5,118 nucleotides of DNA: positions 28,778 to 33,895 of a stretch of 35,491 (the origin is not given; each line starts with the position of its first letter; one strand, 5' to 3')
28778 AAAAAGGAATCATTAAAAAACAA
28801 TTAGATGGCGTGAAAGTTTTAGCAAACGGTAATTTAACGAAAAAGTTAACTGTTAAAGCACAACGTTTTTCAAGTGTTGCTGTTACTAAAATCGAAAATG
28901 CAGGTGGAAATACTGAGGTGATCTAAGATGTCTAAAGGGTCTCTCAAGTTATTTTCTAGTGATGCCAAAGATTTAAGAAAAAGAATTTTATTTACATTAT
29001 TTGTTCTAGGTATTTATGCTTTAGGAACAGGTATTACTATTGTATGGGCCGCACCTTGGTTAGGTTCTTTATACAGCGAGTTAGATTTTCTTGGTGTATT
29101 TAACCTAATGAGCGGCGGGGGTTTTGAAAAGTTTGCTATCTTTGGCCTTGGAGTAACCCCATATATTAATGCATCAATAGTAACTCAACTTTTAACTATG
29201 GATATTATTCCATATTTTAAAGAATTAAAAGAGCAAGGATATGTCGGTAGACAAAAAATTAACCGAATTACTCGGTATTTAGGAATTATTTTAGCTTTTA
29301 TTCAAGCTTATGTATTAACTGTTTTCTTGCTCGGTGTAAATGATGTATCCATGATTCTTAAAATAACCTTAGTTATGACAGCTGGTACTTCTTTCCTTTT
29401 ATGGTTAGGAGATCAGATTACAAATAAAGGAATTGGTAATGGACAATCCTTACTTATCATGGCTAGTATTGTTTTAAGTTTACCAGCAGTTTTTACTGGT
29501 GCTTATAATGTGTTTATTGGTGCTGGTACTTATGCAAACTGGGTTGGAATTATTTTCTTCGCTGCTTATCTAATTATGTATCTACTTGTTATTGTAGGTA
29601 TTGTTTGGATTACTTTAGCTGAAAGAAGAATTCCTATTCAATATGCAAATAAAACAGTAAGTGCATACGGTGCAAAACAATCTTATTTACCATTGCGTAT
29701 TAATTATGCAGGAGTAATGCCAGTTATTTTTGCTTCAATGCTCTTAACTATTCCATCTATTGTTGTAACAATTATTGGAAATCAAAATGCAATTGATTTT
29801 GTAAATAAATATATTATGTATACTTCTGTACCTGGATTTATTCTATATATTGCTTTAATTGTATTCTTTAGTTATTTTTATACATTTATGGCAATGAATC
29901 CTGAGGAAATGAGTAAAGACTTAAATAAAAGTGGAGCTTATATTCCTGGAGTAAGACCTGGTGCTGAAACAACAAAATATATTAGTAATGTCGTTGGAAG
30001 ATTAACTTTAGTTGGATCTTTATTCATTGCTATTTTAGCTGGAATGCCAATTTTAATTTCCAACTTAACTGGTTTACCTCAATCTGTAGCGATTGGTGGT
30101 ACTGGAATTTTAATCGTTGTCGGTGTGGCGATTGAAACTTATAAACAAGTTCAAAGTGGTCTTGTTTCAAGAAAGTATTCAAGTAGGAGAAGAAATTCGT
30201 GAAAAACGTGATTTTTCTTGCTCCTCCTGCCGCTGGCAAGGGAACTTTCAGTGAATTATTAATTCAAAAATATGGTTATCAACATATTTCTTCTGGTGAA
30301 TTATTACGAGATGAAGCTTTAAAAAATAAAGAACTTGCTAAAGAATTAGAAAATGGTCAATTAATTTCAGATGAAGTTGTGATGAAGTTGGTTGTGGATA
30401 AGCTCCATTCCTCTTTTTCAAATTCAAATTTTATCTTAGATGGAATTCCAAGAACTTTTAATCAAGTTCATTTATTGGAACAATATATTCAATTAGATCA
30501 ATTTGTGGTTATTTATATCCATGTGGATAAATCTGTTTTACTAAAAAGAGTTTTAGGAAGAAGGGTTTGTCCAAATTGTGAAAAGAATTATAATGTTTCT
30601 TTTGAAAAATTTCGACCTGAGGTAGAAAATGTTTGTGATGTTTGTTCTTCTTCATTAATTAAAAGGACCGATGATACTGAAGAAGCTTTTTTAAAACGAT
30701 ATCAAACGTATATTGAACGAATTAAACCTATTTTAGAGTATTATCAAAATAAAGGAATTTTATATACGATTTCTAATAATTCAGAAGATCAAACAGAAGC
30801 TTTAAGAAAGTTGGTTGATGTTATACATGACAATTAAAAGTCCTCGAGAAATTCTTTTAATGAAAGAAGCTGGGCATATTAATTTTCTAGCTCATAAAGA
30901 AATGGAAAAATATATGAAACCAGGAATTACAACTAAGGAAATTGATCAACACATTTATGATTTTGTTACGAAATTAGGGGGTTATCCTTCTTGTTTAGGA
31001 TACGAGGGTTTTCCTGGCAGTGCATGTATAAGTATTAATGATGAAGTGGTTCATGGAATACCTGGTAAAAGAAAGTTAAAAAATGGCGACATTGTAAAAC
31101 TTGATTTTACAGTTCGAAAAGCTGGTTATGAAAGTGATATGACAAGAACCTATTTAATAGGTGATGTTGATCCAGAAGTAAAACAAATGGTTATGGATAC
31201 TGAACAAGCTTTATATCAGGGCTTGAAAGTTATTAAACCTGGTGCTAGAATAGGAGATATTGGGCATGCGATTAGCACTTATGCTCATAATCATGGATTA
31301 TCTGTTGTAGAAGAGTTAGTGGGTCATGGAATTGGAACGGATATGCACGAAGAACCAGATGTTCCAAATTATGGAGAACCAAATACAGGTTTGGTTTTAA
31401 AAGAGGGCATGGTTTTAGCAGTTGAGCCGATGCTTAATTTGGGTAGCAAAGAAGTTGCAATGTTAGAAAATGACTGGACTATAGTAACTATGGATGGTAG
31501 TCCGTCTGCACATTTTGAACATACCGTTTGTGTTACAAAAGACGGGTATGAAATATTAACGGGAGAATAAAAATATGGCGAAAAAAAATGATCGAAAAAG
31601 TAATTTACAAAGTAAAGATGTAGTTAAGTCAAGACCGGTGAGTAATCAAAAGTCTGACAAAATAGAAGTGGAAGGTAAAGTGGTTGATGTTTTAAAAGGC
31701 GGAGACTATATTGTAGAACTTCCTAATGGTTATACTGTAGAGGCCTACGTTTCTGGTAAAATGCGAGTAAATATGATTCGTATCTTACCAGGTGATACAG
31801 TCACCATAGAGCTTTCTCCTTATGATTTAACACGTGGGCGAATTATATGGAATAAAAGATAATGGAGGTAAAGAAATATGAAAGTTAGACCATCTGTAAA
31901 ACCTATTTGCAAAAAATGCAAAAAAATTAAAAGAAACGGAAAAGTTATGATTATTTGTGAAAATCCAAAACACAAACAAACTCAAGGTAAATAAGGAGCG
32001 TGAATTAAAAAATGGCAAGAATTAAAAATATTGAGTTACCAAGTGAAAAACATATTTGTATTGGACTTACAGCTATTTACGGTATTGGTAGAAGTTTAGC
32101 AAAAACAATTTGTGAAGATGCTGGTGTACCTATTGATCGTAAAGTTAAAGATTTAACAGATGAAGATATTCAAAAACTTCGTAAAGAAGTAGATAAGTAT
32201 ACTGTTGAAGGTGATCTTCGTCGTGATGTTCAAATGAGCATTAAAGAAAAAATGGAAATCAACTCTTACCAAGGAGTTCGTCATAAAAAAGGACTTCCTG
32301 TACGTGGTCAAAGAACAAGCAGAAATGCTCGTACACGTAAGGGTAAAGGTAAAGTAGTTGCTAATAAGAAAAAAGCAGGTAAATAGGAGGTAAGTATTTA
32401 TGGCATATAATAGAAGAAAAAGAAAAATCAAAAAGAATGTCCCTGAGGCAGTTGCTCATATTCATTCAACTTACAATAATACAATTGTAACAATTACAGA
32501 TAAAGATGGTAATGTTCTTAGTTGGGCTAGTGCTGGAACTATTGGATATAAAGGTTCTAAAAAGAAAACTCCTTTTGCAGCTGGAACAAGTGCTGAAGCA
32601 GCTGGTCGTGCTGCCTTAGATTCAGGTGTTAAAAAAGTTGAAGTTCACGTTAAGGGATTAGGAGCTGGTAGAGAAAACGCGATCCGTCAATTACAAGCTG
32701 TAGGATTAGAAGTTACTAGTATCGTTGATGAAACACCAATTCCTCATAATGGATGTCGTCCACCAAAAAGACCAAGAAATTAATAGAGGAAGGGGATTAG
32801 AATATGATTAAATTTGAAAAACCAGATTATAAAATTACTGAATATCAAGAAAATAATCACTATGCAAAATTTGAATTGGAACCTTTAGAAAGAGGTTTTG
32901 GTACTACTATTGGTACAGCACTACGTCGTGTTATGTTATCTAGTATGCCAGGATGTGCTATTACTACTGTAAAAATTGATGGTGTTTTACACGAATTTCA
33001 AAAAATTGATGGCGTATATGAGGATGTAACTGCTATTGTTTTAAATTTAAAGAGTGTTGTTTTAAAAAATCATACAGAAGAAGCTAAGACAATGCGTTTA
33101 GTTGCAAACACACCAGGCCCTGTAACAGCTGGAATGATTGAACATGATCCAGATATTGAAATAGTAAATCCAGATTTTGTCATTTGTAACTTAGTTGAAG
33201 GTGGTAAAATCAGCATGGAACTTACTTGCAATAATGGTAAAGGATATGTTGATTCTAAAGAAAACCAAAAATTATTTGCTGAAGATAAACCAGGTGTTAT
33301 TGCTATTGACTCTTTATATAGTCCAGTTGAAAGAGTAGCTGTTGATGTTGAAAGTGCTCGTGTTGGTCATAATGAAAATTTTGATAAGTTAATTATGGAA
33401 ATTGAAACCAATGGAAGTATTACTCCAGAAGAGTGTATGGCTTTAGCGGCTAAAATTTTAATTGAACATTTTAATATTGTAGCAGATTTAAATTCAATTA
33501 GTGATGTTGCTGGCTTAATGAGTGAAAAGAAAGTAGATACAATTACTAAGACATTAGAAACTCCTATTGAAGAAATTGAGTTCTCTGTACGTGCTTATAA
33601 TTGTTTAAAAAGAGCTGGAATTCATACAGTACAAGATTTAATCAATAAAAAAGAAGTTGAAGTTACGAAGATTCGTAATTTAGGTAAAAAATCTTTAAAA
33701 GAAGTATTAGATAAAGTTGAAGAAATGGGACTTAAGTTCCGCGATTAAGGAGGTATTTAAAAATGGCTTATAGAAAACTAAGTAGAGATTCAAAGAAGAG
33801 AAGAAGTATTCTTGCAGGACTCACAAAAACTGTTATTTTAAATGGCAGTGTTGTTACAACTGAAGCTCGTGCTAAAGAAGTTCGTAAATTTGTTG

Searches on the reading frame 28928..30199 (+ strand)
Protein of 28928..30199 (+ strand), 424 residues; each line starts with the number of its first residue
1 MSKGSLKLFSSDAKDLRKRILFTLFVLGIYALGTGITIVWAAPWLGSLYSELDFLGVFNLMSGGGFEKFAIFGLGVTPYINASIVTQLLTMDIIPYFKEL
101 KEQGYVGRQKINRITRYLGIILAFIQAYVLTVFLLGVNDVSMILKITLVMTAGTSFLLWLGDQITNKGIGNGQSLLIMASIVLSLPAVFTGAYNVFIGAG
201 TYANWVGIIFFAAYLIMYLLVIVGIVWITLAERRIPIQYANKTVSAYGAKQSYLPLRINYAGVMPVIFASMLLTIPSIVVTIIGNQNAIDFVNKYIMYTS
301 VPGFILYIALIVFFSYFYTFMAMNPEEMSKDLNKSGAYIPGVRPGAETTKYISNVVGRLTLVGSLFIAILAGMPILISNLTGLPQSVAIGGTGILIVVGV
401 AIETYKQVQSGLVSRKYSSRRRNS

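Call 72: search_protein_families(library=pfam, proteins=[window:28928-30199:+], max_evalue=0.00001)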
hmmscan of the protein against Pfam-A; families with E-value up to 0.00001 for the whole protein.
window:28928-30199:+ (424 aa): 1 family
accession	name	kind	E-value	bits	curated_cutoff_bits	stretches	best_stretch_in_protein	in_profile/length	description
PF00344.25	SecY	-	7.2e-98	328.1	32.2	1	71-405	2-306/306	SecY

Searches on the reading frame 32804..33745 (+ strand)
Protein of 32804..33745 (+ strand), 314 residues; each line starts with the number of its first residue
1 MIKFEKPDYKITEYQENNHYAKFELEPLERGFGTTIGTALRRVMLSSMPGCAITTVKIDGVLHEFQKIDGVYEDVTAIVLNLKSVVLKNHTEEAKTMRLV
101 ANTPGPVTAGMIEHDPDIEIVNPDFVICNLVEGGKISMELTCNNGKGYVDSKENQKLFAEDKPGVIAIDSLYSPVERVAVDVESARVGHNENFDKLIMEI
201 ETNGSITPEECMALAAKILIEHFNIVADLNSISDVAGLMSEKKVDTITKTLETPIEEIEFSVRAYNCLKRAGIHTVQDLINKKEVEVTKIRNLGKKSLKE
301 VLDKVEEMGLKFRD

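Call 72: search_protein_families(library=pfam, proteins=[window:32804-33745:+], max_evalue=0.00001)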
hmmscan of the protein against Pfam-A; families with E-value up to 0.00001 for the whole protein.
window:32804-33745:+ (314 aa): 3 families
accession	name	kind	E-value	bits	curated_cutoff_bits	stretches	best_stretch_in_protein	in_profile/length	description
PF01000.31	RNA_pol_A_bac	-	2.6e-34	118.4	33.9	1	56-173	1-119/119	RNA polymerase Rpb3/RpoA insert domain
PF01193.29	RNA_pol_L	-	2.9e-25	88.2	24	1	26-223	1-74/74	RNA polymerase Rpb3/Rpb11 dimerisation domain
PF03118.21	RNA_pol_A_CTD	-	1e-24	86.5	23.8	1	245-307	5-67/67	Bacterial RNA polymerase, alpha chain C terminal domain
